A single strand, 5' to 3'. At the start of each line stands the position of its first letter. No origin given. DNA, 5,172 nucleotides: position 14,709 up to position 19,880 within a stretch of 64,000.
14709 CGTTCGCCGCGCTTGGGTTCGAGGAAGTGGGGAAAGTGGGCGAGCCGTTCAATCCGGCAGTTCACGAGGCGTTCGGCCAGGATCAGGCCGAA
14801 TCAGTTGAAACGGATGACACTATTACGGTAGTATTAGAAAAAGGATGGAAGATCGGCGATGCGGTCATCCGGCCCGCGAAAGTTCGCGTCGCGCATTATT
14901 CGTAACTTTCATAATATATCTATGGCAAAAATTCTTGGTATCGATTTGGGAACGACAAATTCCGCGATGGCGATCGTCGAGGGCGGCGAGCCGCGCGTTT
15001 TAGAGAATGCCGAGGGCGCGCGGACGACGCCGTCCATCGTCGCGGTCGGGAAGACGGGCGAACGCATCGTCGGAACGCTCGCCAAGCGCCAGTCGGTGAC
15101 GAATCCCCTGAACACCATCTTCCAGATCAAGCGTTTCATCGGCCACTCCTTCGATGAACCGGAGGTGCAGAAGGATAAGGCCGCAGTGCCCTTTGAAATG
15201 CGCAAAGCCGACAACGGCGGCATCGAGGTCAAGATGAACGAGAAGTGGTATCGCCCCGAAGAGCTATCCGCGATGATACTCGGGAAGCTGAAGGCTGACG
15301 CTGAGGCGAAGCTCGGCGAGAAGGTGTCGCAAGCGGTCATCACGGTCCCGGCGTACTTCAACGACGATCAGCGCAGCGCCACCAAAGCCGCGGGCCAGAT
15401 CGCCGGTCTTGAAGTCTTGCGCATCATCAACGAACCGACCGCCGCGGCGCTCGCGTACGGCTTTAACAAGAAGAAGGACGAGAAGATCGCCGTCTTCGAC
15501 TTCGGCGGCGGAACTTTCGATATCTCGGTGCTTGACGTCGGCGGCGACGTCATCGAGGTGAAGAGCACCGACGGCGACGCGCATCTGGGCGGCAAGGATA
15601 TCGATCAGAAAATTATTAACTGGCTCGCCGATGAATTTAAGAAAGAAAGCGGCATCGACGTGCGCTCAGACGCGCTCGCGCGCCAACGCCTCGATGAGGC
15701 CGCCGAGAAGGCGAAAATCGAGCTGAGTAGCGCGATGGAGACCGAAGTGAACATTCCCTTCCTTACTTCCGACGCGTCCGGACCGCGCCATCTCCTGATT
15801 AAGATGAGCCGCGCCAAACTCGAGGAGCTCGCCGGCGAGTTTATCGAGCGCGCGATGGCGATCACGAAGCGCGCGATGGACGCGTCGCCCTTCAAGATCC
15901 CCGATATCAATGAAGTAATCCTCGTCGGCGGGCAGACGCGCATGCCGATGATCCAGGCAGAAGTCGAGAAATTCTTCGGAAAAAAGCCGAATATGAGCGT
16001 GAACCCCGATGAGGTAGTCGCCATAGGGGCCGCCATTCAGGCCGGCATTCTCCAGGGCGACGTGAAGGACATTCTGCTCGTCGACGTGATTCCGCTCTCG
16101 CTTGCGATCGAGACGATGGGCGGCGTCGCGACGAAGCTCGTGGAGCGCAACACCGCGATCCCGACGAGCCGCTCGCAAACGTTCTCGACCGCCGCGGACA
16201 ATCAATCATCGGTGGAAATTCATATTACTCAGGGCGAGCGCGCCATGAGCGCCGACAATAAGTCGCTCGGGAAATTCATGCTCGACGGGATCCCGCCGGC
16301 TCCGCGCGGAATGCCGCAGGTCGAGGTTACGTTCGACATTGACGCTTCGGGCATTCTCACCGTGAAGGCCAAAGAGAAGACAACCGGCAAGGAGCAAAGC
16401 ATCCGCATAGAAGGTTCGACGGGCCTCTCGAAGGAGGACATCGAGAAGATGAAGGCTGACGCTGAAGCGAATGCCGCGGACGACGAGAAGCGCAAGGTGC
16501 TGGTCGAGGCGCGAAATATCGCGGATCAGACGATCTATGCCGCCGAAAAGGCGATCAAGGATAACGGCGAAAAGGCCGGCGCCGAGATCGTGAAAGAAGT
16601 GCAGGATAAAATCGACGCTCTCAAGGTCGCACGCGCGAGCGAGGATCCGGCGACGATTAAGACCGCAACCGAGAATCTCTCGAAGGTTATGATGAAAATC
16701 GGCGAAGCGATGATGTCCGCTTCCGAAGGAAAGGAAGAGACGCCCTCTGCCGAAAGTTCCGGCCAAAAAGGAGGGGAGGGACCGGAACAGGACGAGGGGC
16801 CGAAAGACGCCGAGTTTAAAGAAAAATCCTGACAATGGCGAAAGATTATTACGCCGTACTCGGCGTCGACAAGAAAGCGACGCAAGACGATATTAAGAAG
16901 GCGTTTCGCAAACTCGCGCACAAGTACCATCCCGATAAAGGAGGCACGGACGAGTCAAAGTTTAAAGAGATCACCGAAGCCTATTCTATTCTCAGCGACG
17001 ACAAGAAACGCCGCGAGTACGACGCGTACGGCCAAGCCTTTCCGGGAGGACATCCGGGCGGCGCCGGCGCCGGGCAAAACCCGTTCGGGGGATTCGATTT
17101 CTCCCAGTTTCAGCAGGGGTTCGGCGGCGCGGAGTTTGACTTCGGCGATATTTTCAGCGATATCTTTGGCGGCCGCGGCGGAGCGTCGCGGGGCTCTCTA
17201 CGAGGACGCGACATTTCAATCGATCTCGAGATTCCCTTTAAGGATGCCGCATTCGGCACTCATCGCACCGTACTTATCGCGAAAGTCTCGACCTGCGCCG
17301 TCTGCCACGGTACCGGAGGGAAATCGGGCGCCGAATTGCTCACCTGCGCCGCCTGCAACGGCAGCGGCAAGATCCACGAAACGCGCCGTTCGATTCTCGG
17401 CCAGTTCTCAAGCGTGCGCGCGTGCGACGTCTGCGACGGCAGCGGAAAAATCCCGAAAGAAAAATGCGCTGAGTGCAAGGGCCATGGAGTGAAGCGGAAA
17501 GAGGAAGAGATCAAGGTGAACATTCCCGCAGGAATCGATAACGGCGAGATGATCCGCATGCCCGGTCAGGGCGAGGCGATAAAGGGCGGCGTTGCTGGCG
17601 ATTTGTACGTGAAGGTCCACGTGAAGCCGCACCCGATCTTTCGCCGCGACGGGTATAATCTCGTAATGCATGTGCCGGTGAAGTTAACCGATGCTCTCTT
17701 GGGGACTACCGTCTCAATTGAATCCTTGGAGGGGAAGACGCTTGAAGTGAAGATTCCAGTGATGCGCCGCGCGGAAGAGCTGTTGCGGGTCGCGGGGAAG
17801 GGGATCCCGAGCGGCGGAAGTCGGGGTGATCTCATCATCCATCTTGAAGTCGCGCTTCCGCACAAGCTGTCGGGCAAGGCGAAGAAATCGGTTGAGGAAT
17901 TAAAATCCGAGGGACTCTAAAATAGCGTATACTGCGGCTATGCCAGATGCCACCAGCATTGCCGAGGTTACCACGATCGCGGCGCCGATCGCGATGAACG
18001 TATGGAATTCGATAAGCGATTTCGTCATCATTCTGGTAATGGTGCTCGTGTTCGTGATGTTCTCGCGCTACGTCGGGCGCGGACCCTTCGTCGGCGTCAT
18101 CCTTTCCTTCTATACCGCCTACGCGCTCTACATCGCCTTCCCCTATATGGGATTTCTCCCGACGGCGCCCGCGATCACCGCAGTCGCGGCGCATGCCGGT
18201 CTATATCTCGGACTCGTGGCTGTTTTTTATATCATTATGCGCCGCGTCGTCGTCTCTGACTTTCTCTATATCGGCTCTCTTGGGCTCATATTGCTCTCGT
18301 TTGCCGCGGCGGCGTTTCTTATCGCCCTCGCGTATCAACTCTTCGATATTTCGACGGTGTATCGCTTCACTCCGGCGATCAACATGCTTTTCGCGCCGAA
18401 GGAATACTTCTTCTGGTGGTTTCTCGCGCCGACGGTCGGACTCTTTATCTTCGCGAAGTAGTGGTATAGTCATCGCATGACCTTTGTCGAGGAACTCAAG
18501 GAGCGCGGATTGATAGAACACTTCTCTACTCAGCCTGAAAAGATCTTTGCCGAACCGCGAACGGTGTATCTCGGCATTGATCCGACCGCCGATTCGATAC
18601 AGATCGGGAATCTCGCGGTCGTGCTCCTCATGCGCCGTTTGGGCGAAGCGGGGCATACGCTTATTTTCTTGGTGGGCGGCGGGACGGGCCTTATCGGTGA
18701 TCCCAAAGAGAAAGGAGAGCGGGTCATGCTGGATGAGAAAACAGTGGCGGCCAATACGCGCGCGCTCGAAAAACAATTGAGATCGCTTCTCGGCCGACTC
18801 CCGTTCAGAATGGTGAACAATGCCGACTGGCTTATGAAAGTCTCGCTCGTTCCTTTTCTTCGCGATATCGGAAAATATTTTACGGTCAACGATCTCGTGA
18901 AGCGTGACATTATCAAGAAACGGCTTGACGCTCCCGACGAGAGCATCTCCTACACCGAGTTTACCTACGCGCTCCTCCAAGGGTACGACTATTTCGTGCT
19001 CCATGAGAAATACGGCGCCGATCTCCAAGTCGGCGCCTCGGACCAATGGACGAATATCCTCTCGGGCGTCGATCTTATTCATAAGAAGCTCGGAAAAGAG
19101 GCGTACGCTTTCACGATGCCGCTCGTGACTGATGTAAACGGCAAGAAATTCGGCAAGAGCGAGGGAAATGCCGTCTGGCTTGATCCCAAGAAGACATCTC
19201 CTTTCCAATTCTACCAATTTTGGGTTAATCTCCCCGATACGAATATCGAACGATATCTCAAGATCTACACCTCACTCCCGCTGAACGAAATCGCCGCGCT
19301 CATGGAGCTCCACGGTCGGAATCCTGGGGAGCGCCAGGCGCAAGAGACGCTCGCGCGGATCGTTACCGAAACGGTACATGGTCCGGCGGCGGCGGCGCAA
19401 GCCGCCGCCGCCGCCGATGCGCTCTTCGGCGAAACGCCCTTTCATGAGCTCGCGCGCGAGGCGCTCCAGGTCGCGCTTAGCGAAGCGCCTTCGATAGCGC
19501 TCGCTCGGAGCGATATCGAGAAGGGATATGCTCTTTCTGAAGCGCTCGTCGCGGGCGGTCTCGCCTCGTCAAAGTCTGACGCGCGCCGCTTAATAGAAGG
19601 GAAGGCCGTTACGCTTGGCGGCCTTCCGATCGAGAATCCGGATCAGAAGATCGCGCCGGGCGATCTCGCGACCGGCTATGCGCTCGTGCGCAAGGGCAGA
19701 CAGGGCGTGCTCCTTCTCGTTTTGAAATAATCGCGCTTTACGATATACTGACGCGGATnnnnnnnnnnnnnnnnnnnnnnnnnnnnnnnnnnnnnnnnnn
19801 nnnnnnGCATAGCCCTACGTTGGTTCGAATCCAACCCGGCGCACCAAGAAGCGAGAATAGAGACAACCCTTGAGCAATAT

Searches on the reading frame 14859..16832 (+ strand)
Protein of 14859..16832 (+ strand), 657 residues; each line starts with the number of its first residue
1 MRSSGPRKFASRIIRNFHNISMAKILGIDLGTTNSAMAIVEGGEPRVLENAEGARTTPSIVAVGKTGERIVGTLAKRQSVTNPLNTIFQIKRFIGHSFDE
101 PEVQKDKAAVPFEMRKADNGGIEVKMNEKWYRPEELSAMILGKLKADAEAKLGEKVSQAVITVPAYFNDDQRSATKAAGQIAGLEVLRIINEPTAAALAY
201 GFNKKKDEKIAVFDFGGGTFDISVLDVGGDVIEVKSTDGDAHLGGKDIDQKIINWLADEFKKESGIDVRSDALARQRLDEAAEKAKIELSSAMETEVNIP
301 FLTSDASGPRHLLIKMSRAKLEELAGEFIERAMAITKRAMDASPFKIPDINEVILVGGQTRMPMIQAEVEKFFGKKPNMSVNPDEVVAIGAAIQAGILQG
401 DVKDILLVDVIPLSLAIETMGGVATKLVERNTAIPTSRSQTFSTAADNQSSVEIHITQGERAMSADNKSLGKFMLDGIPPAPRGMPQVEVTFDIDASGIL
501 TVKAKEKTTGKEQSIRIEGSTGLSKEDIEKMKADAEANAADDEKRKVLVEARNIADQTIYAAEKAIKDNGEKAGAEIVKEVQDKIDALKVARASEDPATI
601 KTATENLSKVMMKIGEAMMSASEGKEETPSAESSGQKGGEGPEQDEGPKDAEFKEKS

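Call 99: search_protein_families(library=pfam, proteins=[window:14859-16832:+], max_evalue=0.00001)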
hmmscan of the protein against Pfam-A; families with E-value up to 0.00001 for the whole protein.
window:14859-16832:+ (657 aa): 2 families
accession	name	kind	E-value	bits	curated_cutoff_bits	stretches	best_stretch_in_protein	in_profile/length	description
PF00012.26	HSP70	-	8.9e-239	794.1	20.6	1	25-619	1-598/599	Hsp70 protein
PF06723.19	MreB_Mbl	-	8.9e-15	54.8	27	1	154-393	91-317/327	MreB/Mbl protein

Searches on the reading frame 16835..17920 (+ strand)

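Call 99: search_protein_families(library=pfam, proteins=[window:16835-17920:+], max_evalue=0.00001)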
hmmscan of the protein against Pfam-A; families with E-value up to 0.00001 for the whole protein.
window:16835-17920:+ (361 aa): 3 families
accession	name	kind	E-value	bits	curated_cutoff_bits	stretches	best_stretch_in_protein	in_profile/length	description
PF01556.23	DnaJ_C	-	7.1e-42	143.4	26.6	1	127-342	1-152/152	DnaJ C terminal domain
PF00226.36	DnaJ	-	1.4e-24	86.4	27.8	1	4-63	1-63/63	DnaJ domain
PF00684.25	DnaJ_CXXCXGXG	-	4.4e-14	52.9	32.7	1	154-218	1-65/65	DnaJ central domain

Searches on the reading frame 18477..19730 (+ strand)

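Call 99: search_protein_families(library=pfam, proteins=[window:18477-19730:+], max_evalue=0.00001)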
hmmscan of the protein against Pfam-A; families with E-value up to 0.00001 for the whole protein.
window:18477-19730:+ (417 aa): 3 families
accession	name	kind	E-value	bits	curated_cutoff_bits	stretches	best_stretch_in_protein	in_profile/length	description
PF00579.31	tRNA-synt_1b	-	2e-73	247.7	21.1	1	27-317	5-291/292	tRNA synthetases class I (W and Y)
PF22421.1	SYY_C-terminal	-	5e-07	30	27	1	335-409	7-78/83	Tyrosine--tRNA ligase SYY-like C-terminal domain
PF01479.30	S4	-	3.1e-06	27.3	22.8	0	361-396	11-46/48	S4 domain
